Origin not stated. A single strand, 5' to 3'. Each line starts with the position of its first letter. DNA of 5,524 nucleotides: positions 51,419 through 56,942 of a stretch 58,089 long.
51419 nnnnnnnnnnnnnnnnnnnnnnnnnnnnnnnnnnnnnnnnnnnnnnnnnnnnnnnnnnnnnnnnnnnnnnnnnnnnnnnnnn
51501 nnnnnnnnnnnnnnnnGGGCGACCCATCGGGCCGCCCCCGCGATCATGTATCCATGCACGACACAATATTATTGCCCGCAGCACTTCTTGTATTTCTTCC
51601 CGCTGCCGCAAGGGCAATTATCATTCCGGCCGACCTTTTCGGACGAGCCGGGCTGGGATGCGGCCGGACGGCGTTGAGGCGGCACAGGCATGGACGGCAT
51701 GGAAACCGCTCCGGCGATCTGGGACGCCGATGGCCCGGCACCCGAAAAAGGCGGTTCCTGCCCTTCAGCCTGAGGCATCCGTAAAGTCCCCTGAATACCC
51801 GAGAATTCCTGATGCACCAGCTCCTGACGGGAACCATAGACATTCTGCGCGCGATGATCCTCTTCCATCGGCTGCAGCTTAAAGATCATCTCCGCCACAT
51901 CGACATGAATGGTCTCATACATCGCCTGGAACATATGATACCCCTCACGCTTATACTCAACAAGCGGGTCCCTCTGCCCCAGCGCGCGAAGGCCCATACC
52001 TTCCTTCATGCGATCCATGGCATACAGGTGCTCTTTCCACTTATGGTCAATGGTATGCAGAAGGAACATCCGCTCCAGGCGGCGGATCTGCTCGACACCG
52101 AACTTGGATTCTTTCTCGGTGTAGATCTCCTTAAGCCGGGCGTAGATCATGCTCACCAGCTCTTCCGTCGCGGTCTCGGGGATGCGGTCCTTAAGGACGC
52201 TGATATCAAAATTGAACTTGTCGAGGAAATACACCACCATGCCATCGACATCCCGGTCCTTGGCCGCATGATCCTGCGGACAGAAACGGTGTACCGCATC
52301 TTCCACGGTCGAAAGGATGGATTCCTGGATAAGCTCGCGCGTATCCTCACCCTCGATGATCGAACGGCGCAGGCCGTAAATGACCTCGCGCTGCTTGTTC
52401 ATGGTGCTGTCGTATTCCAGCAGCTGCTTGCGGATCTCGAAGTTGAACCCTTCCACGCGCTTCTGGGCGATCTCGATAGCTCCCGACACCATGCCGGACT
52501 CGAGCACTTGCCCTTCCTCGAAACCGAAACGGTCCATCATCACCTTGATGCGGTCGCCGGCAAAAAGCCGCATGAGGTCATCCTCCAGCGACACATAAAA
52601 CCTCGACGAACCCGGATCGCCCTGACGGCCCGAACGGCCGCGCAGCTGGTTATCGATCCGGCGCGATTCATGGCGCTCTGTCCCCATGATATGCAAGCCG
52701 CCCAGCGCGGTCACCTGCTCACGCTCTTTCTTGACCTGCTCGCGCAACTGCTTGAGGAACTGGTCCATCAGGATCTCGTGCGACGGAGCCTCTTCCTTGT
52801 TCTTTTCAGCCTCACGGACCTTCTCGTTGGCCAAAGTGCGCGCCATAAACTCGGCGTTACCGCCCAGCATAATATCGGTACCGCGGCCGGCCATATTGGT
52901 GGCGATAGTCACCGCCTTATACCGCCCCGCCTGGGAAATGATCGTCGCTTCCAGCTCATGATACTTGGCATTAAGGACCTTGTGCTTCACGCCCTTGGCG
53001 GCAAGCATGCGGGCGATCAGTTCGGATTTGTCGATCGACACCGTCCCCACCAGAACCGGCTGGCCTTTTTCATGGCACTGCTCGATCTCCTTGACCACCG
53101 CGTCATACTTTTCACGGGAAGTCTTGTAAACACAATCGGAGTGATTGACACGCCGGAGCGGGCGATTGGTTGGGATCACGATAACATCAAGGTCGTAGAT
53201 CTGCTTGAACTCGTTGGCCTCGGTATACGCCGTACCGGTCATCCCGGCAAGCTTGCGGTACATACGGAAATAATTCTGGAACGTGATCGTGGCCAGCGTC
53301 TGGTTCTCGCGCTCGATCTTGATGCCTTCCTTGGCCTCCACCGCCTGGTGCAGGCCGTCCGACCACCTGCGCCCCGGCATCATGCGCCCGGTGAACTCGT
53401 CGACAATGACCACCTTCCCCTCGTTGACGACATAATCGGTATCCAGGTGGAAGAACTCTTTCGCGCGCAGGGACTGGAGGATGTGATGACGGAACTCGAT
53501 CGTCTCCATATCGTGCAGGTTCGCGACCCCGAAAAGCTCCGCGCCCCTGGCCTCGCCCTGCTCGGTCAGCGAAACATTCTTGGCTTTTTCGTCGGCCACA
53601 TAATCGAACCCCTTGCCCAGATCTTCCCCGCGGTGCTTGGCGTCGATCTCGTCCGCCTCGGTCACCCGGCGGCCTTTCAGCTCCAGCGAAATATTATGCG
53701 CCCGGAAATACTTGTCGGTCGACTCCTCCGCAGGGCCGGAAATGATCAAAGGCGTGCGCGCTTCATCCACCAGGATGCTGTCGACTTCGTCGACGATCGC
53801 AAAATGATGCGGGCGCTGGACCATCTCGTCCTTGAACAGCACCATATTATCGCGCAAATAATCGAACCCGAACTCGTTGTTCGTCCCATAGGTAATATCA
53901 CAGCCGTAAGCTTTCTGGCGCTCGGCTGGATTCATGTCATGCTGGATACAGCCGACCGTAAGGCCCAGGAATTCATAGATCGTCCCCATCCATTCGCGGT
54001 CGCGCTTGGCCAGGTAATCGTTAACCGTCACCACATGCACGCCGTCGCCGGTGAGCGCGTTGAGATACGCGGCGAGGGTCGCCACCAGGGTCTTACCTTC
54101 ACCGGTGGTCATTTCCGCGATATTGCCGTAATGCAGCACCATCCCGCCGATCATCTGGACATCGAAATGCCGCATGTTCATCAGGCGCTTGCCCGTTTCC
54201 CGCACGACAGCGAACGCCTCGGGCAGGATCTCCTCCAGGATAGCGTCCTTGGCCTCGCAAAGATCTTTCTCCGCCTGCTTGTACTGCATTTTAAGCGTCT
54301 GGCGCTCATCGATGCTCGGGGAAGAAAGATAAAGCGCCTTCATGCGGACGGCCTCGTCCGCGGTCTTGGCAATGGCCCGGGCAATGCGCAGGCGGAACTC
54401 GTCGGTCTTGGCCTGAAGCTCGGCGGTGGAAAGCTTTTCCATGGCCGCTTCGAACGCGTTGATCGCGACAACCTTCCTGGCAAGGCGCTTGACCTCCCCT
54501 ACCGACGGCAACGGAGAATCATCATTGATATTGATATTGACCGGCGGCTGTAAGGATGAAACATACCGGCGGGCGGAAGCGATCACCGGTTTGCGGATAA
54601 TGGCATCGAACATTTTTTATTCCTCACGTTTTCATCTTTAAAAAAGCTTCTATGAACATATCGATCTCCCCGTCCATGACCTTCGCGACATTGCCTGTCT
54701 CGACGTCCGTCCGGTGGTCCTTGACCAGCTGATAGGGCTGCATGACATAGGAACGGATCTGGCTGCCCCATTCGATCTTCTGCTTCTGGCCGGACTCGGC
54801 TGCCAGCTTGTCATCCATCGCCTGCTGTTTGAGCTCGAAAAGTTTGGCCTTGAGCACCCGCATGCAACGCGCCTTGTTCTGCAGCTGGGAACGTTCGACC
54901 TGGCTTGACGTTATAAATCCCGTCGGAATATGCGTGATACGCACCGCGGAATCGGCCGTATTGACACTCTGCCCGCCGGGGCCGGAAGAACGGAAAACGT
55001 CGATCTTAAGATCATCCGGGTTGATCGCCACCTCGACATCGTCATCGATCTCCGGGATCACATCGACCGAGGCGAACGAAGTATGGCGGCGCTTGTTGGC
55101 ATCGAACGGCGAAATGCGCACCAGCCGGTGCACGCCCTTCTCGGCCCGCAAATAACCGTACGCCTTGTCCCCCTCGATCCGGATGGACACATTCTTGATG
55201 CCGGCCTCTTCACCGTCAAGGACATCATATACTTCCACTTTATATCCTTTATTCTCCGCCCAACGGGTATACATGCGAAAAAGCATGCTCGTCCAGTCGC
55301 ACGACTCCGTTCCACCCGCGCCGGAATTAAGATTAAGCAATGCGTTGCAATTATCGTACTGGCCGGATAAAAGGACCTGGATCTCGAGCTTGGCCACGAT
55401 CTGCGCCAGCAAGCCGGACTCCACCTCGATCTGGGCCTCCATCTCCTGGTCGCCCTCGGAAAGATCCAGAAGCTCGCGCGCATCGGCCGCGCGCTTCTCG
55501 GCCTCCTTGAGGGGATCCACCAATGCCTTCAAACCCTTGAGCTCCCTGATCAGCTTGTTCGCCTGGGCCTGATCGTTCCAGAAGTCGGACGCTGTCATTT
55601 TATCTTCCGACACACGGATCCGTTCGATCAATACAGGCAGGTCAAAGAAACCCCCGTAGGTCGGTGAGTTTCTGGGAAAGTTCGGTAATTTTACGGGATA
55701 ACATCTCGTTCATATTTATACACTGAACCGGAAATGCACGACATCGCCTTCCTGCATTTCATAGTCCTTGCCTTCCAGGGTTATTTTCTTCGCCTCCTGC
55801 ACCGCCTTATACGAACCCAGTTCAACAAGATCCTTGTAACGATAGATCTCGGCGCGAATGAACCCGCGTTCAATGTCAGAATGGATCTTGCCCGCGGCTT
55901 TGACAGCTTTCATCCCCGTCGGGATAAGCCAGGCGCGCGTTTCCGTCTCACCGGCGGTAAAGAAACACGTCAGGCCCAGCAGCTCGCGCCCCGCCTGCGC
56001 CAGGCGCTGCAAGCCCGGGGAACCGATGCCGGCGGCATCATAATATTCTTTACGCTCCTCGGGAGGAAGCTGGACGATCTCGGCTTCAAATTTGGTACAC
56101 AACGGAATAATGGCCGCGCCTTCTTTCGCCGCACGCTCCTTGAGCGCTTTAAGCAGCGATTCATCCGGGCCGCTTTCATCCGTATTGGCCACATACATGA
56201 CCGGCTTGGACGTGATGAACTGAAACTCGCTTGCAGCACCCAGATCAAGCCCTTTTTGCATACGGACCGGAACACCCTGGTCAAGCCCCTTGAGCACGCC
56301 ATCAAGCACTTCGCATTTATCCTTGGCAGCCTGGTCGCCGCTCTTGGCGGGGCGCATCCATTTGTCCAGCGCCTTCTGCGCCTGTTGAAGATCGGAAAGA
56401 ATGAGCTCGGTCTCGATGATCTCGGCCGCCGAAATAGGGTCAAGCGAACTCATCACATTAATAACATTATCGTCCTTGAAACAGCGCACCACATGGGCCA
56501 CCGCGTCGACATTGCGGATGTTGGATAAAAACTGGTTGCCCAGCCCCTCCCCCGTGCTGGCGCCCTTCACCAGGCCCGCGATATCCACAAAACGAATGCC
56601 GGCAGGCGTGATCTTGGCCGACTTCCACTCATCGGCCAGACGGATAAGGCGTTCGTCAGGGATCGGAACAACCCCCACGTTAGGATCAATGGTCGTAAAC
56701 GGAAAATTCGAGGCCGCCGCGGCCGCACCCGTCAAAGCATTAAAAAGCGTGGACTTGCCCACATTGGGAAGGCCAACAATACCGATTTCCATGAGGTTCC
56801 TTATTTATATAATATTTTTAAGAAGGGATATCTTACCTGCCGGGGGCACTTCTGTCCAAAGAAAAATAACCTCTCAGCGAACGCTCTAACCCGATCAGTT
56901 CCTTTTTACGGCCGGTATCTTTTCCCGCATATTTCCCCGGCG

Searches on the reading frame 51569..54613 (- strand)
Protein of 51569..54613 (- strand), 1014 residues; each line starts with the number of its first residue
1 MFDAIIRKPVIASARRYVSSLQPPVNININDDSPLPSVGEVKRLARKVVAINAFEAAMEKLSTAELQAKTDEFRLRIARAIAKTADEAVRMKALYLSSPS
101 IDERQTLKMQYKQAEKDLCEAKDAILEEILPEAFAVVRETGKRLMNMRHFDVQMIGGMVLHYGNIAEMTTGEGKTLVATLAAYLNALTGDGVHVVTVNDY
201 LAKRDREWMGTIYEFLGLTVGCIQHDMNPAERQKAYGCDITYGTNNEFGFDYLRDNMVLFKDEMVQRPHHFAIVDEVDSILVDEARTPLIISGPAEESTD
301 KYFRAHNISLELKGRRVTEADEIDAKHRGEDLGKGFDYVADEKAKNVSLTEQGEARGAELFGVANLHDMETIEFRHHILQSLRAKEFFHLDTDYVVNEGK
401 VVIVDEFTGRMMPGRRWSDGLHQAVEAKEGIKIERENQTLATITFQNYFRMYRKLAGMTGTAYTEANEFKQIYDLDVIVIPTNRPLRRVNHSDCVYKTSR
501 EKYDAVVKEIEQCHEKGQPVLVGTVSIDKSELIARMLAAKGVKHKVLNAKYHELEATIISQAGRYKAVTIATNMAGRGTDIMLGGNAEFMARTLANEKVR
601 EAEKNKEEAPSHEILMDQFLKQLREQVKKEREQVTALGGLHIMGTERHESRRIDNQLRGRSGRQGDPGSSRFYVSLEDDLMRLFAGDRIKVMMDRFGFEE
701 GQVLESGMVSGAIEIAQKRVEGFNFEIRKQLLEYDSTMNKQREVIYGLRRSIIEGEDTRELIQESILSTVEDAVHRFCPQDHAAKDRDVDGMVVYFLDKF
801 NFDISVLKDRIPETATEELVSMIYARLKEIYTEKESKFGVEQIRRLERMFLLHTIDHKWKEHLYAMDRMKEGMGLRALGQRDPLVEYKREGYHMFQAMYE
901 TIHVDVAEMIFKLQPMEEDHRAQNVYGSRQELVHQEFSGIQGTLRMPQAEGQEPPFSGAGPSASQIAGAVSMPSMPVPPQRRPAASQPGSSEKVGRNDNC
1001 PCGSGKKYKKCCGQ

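Call 14: search_protein_families(library=pfam, proteins=[window:51569-54613:-], max_evalue=0.00001)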
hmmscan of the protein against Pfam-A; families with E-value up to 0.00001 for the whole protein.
window:51569-54613:- (1014 aa): 5 families
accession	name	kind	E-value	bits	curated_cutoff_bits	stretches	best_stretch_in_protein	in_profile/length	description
PF07517.20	SecA_DEAD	-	3.2e-125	417.6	24.6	1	40-470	12-290/290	SecA DEAD-like domain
PF21090.3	P-loop_SecA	-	1.7e-92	309.1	27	1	485-701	1-205/205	SecA P-loop domain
PF07516.18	SecA_SW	-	3.8e-63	213.6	26.7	1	704-914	2-200/200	SecA Wing and Scaffold domain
PF01043.26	SecA_PP_bind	-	1.6e-36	125.7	23.5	1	322-426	20-110/110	SecA preprotein cross-linking domain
PF02810.21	SEC-C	-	1.1e-08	35.2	20.4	1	996-1013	1-18/19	SEC-C motif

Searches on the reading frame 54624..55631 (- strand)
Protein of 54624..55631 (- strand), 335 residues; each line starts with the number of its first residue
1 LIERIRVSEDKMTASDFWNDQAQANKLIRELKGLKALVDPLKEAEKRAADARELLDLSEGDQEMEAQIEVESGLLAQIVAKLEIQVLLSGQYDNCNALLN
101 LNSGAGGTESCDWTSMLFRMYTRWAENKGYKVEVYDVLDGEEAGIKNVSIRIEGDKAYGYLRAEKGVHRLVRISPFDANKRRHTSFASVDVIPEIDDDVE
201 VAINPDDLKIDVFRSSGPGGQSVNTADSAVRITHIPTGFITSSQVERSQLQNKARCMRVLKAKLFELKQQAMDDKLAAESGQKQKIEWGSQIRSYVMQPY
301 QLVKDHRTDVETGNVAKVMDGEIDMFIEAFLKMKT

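Call 70: search_protein_families(library=pfam, proteins=[window:54624-55631:-], max_evalue=0.00001)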
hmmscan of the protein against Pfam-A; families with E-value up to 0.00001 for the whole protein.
window:54624-55631:- (335 aa): 2 families
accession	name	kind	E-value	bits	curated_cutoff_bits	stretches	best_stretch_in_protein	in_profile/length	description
PF03462.23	PCRF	-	1.1e-57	195.4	24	1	3-189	3-194/194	PCRF domain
PF00472.26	RF-1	-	3.3e-39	133.8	35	1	197-307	1-116/116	RF-1 domain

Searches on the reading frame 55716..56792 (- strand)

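Call 14: search_protein_families(library=pfam, proteins=[window:55716-56792:-], max_evalue=0.00001)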
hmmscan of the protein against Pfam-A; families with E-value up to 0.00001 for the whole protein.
window:55716-56792:- (358 aa): 3 families
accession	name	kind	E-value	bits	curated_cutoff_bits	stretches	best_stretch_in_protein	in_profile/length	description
PF06071.19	YchF-GTPase_C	-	4e-34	117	27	1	274-356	1-83/84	Protein of unknown function (DUF933)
PF01926.29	MMR_HSR1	-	4.7e-24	85.1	21.9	1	2-107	1-87/113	50S ribosome-binding GTPase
PF02421.24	FeoB_N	-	1.8e-09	37.8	27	1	2-46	2-46/156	Ferrous iron transport protein B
